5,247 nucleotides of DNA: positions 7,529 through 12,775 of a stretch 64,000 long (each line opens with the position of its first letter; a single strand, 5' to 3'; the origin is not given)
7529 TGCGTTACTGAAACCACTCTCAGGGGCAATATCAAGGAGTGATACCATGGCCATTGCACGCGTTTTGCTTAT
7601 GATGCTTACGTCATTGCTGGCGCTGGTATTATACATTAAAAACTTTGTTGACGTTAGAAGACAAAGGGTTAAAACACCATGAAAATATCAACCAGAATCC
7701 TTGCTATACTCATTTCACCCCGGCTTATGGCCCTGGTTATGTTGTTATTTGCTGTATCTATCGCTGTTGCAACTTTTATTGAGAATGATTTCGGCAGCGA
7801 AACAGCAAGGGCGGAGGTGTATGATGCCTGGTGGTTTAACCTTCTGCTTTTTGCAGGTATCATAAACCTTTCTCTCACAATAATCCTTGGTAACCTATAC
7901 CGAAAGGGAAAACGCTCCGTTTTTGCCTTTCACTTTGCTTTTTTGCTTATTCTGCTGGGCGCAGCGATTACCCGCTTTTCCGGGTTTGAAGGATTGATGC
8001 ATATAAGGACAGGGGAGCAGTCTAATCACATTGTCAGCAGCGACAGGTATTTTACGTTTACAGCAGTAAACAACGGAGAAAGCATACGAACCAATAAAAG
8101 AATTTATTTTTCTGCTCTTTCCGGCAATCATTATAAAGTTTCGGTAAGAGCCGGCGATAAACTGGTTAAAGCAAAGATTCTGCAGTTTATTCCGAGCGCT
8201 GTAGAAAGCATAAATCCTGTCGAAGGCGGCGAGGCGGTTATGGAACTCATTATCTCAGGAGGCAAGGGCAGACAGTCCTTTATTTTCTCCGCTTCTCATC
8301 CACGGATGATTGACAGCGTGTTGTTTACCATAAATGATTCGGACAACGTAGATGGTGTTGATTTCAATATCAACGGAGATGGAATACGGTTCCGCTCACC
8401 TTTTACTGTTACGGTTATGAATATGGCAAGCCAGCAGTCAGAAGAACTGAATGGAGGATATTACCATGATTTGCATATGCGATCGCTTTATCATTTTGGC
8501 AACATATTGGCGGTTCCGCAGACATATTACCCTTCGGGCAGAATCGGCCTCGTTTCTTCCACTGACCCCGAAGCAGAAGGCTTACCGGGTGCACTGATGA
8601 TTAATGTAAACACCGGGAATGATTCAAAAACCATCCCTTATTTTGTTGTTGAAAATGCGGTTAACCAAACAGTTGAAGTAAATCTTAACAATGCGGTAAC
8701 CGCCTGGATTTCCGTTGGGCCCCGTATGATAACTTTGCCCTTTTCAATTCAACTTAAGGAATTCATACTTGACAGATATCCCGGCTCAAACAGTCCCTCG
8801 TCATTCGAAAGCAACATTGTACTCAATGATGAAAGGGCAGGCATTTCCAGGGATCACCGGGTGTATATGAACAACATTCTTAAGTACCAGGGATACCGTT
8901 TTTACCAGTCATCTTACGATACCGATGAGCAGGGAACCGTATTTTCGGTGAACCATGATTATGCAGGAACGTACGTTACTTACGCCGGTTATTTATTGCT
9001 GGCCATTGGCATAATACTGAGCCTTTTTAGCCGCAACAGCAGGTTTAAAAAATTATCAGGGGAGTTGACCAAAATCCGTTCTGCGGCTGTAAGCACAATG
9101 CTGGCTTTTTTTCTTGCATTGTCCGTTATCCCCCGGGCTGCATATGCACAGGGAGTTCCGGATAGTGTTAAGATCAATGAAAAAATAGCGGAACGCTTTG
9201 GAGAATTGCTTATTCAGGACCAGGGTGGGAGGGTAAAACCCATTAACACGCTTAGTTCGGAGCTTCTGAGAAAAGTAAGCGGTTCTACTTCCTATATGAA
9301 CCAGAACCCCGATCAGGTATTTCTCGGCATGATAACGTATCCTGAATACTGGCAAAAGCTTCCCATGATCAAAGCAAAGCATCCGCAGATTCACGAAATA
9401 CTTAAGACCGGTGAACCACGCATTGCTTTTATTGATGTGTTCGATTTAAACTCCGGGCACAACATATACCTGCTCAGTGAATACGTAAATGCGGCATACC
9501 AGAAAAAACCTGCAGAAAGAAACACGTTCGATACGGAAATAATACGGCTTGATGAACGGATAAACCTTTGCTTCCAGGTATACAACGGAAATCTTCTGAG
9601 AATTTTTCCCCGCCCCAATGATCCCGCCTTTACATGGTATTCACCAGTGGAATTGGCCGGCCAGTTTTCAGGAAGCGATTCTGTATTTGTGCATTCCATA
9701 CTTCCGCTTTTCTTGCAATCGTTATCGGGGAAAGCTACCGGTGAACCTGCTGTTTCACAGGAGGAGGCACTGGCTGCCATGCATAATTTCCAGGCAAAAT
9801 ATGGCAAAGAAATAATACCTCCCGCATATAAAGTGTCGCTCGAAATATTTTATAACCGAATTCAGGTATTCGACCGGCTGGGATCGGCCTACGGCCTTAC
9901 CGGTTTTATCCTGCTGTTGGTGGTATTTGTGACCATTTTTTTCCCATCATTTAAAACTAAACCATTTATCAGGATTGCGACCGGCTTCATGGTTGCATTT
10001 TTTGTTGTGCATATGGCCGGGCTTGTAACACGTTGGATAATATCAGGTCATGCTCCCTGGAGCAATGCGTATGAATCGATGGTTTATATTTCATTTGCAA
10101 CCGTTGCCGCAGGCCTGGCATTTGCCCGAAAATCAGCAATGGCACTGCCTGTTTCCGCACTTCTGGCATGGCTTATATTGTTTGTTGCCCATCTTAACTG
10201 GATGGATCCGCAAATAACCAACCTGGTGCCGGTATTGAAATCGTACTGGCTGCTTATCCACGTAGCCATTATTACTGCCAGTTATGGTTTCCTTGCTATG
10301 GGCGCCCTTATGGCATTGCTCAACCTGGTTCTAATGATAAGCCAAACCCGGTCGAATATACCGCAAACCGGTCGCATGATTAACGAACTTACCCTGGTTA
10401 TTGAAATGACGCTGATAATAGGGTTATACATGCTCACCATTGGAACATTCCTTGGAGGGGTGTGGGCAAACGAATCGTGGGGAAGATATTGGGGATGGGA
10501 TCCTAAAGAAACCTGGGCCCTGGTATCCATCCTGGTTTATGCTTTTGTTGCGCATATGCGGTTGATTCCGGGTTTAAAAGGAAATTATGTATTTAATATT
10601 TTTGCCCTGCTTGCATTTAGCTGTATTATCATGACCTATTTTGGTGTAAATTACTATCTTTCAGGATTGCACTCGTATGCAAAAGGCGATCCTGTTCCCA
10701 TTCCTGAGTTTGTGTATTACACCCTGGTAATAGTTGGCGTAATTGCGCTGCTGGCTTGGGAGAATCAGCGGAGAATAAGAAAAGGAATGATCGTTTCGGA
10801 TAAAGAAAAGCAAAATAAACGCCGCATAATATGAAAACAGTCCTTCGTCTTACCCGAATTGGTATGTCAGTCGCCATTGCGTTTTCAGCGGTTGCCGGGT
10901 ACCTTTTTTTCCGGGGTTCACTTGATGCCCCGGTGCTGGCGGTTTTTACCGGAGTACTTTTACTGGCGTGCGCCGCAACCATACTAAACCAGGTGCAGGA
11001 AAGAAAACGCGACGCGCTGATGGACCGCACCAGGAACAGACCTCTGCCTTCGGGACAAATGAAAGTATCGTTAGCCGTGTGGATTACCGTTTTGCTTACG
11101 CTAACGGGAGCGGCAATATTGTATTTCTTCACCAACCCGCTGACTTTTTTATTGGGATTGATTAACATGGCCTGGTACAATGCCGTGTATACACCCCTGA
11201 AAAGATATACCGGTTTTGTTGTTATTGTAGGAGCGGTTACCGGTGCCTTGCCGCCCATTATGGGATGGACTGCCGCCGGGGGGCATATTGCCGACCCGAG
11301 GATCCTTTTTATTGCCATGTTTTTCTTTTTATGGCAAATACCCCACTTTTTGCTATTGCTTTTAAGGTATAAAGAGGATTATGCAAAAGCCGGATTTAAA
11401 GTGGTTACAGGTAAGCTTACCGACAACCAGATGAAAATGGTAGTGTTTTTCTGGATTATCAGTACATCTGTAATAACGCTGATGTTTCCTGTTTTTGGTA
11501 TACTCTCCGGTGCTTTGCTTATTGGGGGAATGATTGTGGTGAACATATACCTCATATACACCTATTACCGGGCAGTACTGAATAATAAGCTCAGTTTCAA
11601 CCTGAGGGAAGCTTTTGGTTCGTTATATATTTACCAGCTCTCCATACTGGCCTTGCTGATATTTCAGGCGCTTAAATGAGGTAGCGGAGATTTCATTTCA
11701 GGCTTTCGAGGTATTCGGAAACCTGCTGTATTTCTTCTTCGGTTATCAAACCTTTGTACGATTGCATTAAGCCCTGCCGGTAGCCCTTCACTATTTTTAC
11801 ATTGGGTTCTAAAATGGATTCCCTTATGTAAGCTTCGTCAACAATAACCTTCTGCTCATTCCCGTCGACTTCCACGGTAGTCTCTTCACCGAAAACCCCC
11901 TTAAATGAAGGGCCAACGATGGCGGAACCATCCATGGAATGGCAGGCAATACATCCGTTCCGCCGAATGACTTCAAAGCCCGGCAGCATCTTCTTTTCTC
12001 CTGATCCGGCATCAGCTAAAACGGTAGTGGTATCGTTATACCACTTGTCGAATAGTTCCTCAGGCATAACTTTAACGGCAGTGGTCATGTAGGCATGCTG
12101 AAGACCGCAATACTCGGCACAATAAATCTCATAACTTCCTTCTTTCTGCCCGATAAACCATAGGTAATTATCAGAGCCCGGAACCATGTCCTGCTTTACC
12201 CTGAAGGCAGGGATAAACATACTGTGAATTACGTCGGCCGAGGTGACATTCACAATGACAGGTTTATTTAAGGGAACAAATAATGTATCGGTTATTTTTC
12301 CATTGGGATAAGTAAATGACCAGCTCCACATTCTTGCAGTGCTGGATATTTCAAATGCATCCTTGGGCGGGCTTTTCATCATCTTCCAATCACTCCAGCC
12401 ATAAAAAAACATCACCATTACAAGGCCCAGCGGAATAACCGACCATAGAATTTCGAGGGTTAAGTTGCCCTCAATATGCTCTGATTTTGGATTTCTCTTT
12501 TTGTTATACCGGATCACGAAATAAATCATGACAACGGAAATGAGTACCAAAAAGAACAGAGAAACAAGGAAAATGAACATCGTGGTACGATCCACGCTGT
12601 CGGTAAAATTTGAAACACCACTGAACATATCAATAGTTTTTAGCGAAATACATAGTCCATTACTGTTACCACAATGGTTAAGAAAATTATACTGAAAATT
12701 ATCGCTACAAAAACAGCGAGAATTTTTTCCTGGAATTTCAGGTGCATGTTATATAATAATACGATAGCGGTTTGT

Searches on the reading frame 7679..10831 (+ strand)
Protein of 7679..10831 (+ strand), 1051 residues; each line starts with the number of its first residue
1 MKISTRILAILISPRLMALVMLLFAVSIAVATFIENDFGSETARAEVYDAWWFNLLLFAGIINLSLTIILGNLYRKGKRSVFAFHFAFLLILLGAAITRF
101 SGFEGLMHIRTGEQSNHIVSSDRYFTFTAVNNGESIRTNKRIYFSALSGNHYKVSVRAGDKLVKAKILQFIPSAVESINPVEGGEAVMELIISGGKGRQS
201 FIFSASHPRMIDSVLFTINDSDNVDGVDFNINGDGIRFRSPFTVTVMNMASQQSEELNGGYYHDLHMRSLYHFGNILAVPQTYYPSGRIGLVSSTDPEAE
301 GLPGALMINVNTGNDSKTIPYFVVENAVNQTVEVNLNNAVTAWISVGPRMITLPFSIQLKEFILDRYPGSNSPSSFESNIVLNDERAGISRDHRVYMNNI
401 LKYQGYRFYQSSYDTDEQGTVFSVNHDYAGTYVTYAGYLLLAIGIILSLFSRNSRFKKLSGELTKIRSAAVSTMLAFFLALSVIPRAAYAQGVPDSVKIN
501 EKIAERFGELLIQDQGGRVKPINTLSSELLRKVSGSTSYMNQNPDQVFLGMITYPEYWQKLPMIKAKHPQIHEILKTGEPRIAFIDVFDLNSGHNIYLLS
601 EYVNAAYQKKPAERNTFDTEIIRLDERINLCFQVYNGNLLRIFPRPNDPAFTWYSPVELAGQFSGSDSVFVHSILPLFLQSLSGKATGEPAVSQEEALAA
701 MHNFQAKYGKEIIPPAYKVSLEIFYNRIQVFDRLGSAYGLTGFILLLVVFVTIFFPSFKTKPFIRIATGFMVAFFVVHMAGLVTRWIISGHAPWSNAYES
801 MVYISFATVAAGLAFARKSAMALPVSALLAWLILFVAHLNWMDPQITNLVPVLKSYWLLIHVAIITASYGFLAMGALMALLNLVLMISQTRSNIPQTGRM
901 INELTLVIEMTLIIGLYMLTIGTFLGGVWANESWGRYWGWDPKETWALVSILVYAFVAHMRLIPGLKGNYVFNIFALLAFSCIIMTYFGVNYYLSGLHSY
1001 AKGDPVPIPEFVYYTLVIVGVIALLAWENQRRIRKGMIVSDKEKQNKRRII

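Call 59: search_protein_families(library=pfam, proteins=[window:7679-10831:+], max_evalue=0.00001)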
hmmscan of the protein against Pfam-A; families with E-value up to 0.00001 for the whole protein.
window:7679-10831:+ (1051 aa): 2 families
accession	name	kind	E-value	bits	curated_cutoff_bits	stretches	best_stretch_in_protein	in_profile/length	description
PF01578.25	Cytochrom_C_asm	-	1.8e-40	139.3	29.9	1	794-998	1-212/212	Cytochrome C assembly protein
PF05140.19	ResB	-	9.2e-19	68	24.6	1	338-419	190-271/486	ResB-like family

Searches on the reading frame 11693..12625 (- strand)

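Call 59: search_protein_families(library=pfam, proteins=[window:11693-12625:-], max_evalue=0.00001)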
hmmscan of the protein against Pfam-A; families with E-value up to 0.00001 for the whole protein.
window:11693-12625:- (310 aa): 3 families
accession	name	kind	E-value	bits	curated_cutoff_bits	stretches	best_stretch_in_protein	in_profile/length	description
PF00116.26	COX2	-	1.8e-17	63.8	22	1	113-185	46-118/120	Cytochrome C oxidase subunit II, periplasmic domain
PF02790.20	COX2_TM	-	3.2e-07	30.9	22.8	1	16-74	26-83/88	Cytochrome C oxidase subunit II, transmembrane domain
PF00034.26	Cytochrom_C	-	8.8e-06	27.4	21.3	0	216-310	4-90/90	Cytochrome c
